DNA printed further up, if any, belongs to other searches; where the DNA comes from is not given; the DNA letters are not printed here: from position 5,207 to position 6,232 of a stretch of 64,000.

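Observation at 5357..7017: Operon of a Fic-fold protein with a degenerate, Doc-like motif (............) and an APH/protein-kinase-fold protein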

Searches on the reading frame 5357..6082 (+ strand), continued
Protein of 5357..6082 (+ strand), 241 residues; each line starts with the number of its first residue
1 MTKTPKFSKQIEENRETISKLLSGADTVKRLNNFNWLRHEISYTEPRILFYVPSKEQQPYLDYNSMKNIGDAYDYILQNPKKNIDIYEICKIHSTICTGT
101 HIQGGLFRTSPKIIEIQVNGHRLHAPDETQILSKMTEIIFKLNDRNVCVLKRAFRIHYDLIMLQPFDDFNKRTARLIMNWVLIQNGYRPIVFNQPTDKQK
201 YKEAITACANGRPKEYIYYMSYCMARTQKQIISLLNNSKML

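Call 24: find_related_loci(query=A1, collection=genome_contigs, flank=6000)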
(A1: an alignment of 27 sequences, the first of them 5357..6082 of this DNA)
Query A1 (241 aa) in genome_contigs; peptide patterns used: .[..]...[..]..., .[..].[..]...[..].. (x = any residue, [..] = any of these).
252 stretches matched a pattern; 174 encode a relative of the query (tblastn E <= 1e-3); the best 80 are kept; 80 distinct loci.
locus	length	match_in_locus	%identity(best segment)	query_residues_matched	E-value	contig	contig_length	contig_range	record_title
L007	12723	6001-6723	84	1-241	7e-140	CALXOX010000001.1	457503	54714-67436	MAG: uncultured Alphaproteobacteria bacterium isolate BRZ_MD__bin1 genome assembly, contig: BRZ_MD__NODE_4_length_457503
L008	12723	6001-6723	83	1-241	2e-138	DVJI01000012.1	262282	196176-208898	MAG TPA_asm: Candidatus Enterousia intestinigallinarum isolate ChiGjej3B3-5194 ChiGjej3B3M5__C728095_L262282_SRR6323341,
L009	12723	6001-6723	76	1-241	1e-129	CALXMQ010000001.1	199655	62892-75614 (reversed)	MAG: uncultured Alphaproteobacteria bacterium isolate BRZ_KT__bin2 genome assembly, contig: BRZ_KT__NODE_12_length_19965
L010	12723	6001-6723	74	1-241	5e-125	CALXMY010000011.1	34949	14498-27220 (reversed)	MAG: uncultured Alphaproteobacteria bacterium isolate BRZ_RP__bin67 genome assembly, contig: BRZ_RP__NODE_1653_length_34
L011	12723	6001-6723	75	1-241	1e-123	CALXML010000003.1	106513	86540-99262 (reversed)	MAG: uncultured Alphaproteobacteria bacterium isolate BRZ_KL__bin36 genome assembly, contig: BRZ_KL__NODE_141_length_106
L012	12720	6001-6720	71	1-241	6e-121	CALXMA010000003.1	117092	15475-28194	MAG: uncultured Alphaproteobacteria bacterium isolate BRZ_IT__bin13 genome assembly, contig: BRZ_IT__NODE_117_length_117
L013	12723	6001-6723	70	1-241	2e-120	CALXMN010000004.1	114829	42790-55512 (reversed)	MAG: uncultured Alphaproteobacteria bacterium isolate BRZ_KQ__bin82 genome assembly, contig: BRZ_KQ__NODE_305_length_114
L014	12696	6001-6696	74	1-232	7e-120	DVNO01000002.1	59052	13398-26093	MAG TPA_asm: Candidatus Enterousia avicola isolate CHK136-897 CHK136__C18508_L59052_ERR2241905, whole genome shotgun seq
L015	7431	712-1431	69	1-240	2e-115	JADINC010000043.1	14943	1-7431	MAG: Candidatus Enterousia avistercoris isolate 8207 D5M67__C228294_L14943_SRR9113728, whole genome shotgun sequence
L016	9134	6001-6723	69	1-241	1e-114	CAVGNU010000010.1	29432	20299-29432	Bacteroides fragilis isolate H07647-L1_cleanbin_000047 genome assembly, contig: Spades_H07647-L1_contig_916, whole genom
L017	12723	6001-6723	69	1-241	2e-114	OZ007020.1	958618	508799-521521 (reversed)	MAG: uncultured Alphaproteobacteria bacterium isolate 6730_HET_VAC_contig_11916_metaflye_circ MAG genome assembly, chrom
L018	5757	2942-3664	68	1-241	2e-114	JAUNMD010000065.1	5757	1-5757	MAG: Pseudomonadota bacterium isolate S31M_St_19 NODE_3142_length_5757_cov_4.726061, whole genome shotgun sequence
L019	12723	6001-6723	68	1-241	2e-113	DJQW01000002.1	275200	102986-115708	MAG TPA_asm: Alphaproteobacteria bacterium UBA6376 UBA6376_contig_255, whole genome shotgun sequence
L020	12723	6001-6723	79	1-241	6e-136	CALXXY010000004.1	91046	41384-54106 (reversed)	MAG: uncultured Alphaproteobacteria bacterium isolate BRZ_PP__bin55 genome assembly, contig: BRZ_PP__NODE_364_length_910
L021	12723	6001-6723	68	1-241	1e-112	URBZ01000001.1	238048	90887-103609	uncultured Rickettsiales bacterium isolate UMGS860 genome assembly, contig: NODE_4_length_238048_cov_6.154912, whole gen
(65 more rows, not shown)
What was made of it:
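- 174 species genomes encode a relative, all of them gut or rumen Alphaproteobacteria (call 24).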

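Call 26: predict_structure(alignment_id=A1)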
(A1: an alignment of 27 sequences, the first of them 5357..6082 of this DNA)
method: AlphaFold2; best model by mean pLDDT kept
length: 241 residues; sequences in the alignment: 27
mean_pLDDT: 90.9   pTM: 0.89
mean pLDDT of the five models: 90.9, 90.5, 90.4, 89.8, 89.7
residues with pLDDT >= 90: 180; 70-90: 52; 50-70: 4; < 50: 5
segments of 3 or more residues with pLDDT < 50: 1-4
pLDDT, mean of each block of 10 residues (from residue 1): 67 94 81 92 92 83 86 96 97 95 92 82 91 97 94 97 95 97 95 94 94 95 96 85 44
secondary structure, 60 per line:
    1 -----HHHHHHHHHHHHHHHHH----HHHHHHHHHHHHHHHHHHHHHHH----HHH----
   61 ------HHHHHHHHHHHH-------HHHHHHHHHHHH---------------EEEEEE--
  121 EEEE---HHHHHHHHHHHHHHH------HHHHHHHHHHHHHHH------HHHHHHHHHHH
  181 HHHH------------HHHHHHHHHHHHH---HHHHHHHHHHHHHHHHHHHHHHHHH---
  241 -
elements in order: H6-22 H27-49 H67-78 H86-97 E113-118 E121-124 H128-142 H149-163 H170-184 H197-209 H213-237
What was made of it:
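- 5357..6082 (+): Fic-fold protein, 241 aa, a class II-derived Gln/NKR variant. Model pLDDT 90.9 (call 26).
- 5693..5728 (+): Beta-hairpin 'flap' (residues 113-124), the target-docking element of Fic enzymes. It is followed by the conserved HAP triplet; Pro126 is invariant. DSSP strands 113-118 and 121-124 in the model (call 26).
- On Fic/Fido superfamily (Pfam PF02661): Model pLDDT 90.9 with a hairpin at 113-124 (call 26).
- On Doc toxins (Phd-Doc): The protein is 241 aa with about ten helices and a hairpin (call 26).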

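Call 29: list_cluster_members(proteins=[P0281, P0290, P0342, P0344, P0310, P0292, P0245, P0262, P0272, P0113])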
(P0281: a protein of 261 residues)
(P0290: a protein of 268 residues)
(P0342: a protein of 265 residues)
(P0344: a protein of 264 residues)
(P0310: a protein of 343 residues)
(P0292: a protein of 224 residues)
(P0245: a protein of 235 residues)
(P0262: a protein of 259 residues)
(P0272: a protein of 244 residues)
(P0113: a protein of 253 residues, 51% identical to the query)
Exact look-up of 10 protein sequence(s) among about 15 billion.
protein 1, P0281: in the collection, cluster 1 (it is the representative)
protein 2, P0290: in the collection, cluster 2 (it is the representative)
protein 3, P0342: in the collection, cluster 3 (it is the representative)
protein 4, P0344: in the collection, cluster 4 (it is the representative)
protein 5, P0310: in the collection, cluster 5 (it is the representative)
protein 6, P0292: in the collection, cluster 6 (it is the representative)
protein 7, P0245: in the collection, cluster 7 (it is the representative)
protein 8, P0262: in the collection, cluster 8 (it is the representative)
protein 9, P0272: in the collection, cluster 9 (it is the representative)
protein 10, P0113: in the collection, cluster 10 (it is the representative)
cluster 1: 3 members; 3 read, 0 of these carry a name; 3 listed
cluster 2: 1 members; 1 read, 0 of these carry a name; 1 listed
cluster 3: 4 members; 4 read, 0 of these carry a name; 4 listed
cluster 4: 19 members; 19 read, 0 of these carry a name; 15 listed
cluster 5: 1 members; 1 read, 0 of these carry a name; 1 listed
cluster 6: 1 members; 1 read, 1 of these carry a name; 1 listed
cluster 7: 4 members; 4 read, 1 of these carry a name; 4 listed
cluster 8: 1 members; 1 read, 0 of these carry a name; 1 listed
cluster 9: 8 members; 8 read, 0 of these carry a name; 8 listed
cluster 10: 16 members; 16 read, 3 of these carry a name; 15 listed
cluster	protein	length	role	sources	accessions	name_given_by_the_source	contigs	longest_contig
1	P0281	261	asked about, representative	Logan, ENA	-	-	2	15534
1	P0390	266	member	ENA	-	-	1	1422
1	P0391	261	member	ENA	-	-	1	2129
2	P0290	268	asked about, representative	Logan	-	-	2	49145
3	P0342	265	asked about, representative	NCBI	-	-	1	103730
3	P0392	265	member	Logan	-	-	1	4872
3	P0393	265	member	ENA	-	-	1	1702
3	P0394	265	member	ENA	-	-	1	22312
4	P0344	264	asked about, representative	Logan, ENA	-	-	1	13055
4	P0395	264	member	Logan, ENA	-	-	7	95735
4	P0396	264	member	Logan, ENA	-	-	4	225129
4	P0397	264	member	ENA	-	-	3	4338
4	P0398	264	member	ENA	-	-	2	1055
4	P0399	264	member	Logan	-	-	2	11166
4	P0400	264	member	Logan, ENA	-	-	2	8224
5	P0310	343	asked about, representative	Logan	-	-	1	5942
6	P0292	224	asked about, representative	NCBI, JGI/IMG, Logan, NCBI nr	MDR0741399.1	MAG: Fic family protein [Rickettsiales bacterium] | hypothetical protein | Fic family protein [Rickettsiales bacterium]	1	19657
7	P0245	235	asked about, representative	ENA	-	-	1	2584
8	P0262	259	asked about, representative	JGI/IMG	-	-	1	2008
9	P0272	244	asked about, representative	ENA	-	-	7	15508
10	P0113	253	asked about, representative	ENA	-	-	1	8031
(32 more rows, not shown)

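Call 30: fold_search(model_id=the predicted structure, library=pdb)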
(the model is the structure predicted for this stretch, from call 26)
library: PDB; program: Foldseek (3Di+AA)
matches with E <= 10: 254; with E <= 0.001: 51
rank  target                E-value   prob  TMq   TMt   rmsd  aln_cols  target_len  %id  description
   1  4u0z_B                1.1e-10  1.00  0.69  0.53   5.5       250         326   21  Eukaryotic Fic Domain containing protein with bound APCPP (released 2014-12-10)
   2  4u0z_D                1.2e-10  1.00  0.69  0.53   5.5       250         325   21  Eukaryotic Fic Domain containing protein with bound APCPP (released 2014-12-10)
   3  4u0z_H                1.3e-10  1.00  0.66  0.52   6.1       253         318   20  Eukaryotic Fic Domain containing protein with bound APCPP (released 2014-12-10)
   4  4u0z_C                1.6e-10  1.00  0.72  0.54   5.4       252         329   20  Eukaryotic Fic Domain containing protein with bound APCPP (released 2014-12-10)
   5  4u0u_A                1.6e-10  1.00  0.73  0.54   4.8       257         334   21  Wild type eukaryotic fic domain containing protein with ADP (released 2014-12-10)
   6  4u04_B                1.6e-10  1.00  0.72  0.55   4.7       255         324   20  Structure of a eukaryotic fic domain containing protein (released 2014-12-10)
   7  9yz5_A                1.7e-10  1.00  0.72  0.54   4.7       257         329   21  human FicD bound with farnesyl pyrophosphate (released 2026-02-25)
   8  4u0z_E                1.9e-10  1.00  0.72  0.54   5.4       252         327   20  Eukaryotic Fic Domain containing protein with bound APCPP (released 2014-12-10)
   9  4u0z_G                2.0e-10  1.00  0.69  0.53   5.5       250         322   20  Eukaryotic Fic Domain containing protein with bound APCPP (released 2014-12-10)
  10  7b7z_A                2.1e-10  1.00  0.76  0.55   5.3       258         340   21  DeAMPylation complex of monomeric FICD and AMPylated BiP (state 1) (released 2021-07-07)
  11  4u0s_A                2.3e-10  1.00  0.68  0.52   5.7       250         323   20  Structure of Eukaryotic fic domain containing protein with ADP (released 2014-12-10)
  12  6i7g_B                2.5e-10  1.00  0.75  0.55   4.5       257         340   20  Crystal structure of dimeric wild type FICD complexed with ATP (released 2019-09-25)
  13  6i7k                  2.7e-10  1.00  0.73  0.54   5.4       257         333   19  Crystal structure of monomeric FICD mutant L258D complexed with MgATP (released 2019-09-25)
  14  4u0z_A                2.8e-10  1.00  0.68  0.53   5.5       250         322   20  Eukaryotic Fic Domain containing protein with bound APCPP (released 2014-12-10)
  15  4u0z_F                3.1e-10  1.00  0.68  0.53   5.5       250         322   20  Eukaryotic Fic Domain containing protein with bound APCPP (released 2014-12-10)
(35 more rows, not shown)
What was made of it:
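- On Fic/Fido superfamily (Pfam PF02661): There are 51 PDB matches at E<=0.001; the 50 listed are all Fic-domain proteins (call 30).
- Checked: Its Foldseek top hits are FICD and bacterial class II Fic proteins, TM 0.69-0.78 (calls 26, 30).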

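Call 42: find_homologous_proteins(query=P0344, max_evalue=0.001)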
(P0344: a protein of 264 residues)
Query P0344 (264 aa): 2 proteins with E <= 0.001 among 342 candidates.
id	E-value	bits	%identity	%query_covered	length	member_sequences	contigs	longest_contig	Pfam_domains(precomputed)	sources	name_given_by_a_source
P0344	5.9e-173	591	100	100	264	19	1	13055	PF02661.24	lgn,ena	-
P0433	2.9e-6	45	27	65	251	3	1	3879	PF02661.24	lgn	-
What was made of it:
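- Tried and rejected: Searching with the distant member P0344 returned only itself and one weak hit (call 42).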

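Call 44: find_encoding_contigs(protein=P0344, flank=8000, max_places=4)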
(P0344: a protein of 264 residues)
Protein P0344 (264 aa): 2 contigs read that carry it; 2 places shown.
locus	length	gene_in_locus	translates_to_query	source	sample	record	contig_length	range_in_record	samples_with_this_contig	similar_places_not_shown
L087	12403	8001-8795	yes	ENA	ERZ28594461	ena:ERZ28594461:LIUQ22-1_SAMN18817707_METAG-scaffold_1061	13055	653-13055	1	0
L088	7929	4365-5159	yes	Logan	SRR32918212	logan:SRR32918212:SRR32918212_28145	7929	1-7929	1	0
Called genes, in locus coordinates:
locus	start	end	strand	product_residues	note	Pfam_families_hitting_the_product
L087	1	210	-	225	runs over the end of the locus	PF20582:UPF0758_N (weak), PF04002:RadC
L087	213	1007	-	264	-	PF00557:Peptidase_M24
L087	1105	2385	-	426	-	PF02403:Seryl_tRNA_N, PF00587:tRNA-synt_2b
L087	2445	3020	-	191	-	PF02545:Maf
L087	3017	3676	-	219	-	-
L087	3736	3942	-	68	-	PF04102:SlyX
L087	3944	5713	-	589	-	PF13432:TPR_16, PF00515:TPR_1, PF07719:TPR_2, PF13432:TPR_16, PF13432:TPR_16, PF05401:NodS, PF13489:Methyltransf_23, PF08241:Methyltransf_11, +30 more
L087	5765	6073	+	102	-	PF00462:Glutaredoxin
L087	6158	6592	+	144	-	PF25984:BSH_YknX (faint), PF00364:Biotin_lipoyl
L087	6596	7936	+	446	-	PF00289:Biotin_carb_N, PF02222:ATP-grasp, PF02655:ATP-grasp_3 (faint), PF02786:CPSase_L_D2, PF07478:Dala_Dala_lig_C (weak), PF02785:Biotin_carb_C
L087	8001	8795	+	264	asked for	PF02661:Fic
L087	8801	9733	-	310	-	PF14397:ATPgrasp_ST, PF02655:ATP-grasp_3 (faint), PF08443:RimK (weak), PF14398:ATPgrasp_YheCD, PF02955:GSH-S_ATP (faint)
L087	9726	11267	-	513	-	PF14400:Transglut_i_TM, PF14402:7TM_transglut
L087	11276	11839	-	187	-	PF05618:RimB-like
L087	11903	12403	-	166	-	?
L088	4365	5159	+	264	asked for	PF02661:Fic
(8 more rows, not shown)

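Call 62: search_protein_families(library=padloc, proteins=[window:5357-6082:+], max_evalue=0.01)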
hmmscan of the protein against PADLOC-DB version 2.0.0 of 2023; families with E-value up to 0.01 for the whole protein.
window:5357-6082:+ (241 aa): 7 families
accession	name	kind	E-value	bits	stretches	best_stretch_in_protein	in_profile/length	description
PDLC04837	PDC-S04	-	5.2e-15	53.4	1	62-229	63-229/234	-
PDLC04836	PDC-S04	-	6.4e-13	46.4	1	56-230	61-229/244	-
PDLC03963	SoFic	-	3.6e-12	44.3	1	62-239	89-275/361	-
PDLC04839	PDC-S04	-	5.7e-12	43.7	1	79-217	54-195/205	-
PDLC04840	PDC-S04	-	7.6e-10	36.9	1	62-206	50-197/227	-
PDLC04838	PDC-S04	-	7.4e-05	20.6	1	81-226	60-204/209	-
PDLC04966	PDC-S24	-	0.0018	15.2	1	82-189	230-343/497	-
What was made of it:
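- On SoFic-type single-gene anti-phage defence (PADLOC): A weak 44-bit match that reflects general Fic homology (call 62).
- There are weak PADLOC matches to SoFic (44 bits) and to the candidate system PDC-S04 (53 bits) (call 62).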

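Call 63: search_protein_families(library=phrogs, proteins=[window:5357-6082:+], max_evalue=0.01)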
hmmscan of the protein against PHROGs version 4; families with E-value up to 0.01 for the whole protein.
window:5357-6082:+ (241 aa): 4 families
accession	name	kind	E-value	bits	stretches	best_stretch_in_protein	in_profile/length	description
phrog_11900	-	unknown function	3.8e-20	73.4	1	57-220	46-212/230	-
phrog_5978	-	unknown function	2e-14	54.4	1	59-237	85-280/364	-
phrog_23170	-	unknown function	3.9e-06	27.7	1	80-206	38-170/191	-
phrog_13548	-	unknown function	1.1e-05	25.7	1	60-189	101-227/379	-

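Call 77: find_related_loci(query=A1, collection=viral_contigs, flank=5000)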
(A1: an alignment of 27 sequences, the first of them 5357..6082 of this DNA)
Query A1 (241 aa) in viral_contigs; peptide patterns used: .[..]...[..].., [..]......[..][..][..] (x = any residue, [..] = any of these).
122 stretches matched a pattern; 1 encode a relative of the query (tblastn E <= 1e-3); 1 distinct loci.
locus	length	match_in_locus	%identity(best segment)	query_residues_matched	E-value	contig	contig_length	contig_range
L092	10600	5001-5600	26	42-240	3e-15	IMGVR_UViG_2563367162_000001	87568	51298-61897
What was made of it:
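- Only one distant relative occurs in viral contigs (call 77).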
